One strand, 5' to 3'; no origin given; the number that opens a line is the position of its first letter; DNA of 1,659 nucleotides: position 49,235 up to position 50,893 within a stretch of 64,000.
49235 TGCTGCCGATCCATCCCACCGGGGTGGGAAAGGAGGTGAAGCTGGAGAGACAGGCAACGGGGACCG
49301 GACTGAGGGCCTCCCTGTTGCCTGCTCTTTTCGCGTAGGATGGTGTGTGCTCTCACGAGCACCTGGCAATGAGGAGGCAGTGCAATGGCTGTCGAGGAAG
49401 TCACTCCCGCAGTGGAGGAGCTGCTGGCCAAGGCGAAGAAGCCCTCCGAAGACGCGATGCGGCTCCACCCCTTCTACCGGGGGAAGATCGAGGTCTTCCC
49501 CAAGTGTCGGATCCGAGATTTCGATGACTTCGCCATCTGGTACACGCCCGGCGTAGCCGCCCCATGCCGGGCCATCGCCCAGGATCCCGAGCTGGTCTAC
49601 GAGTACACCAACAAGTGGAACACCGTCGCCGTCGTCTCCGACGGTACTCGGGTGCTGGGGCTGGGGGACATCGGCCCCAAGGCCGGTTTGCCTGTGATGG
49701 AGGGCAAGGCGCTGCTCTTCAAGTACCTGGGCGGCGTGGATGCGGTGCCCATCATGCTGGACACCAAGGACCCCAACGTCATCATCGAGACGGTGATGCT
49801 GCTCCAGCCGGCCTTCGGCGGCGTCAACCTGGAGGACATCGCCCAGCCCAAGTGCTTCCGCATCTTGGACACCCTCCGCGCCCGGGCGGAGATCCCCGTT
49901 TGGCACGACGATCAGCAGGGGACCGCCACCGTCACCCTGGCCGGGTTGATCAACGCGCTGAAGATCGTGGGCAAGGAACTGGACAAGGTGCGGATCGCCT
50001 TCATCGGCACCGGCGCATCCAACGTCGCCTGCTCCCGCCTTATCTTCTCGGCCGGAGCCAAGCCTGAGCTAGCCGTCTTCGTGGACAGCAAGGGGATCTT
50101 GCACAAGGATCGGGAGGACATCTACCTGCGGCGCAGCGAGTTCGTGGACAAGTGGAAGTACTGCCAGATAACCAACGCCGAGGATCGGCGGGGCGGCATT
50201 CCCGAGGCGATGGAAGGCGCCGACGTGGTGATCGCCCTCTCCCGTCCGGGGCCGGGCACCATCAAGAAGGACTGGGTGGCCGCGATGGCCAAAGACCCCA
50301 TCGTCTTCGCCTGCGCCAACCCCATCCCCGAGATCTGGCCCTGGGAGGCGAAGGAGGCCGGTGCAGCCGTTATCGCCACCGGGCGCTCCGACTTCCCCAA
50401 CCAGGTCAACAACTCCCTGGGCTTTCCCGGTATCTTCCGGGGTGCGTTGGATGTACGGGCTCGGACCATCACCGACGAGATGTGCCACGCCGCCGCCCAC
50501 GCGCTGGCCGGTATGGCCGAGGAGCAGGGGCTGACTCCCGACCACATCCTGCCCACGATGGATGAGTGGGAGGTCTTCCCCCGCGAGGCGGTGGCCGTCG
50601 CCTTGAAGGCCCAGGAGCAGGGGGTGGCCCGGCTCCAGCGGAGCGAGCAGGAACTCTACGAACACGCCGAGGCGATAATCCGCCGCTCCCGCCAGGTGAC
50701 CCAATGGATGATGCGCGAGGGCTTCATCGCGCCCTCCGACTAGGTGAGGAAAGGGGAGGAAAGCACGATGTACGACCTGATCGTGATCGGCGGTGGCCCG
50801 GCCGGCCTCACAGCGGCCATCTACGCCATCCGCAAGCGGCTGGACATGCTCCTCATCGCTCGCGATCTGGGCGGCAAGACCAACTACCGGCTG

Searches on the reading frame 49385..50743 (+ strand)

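Call 21: search_protein_families(library=pfam, proteins=[window:49385-50743:+], max_evalue=0.00001)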
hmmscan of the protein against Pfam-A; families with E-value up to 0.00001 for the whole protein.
window:49385-50743:+ (452 aa): 2 families
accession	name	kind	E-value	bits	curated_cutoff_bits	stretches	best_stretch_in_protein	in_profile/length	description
PF00390.24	malic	-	3e-29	102.6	23.1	1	34-165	3-182/182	Malic enzyme, N-terminal domain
PF03949.21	Malic_M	-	2.4e-25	89.7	23.5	1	178-399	2-246/258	Malic enzyme, NAD binding domain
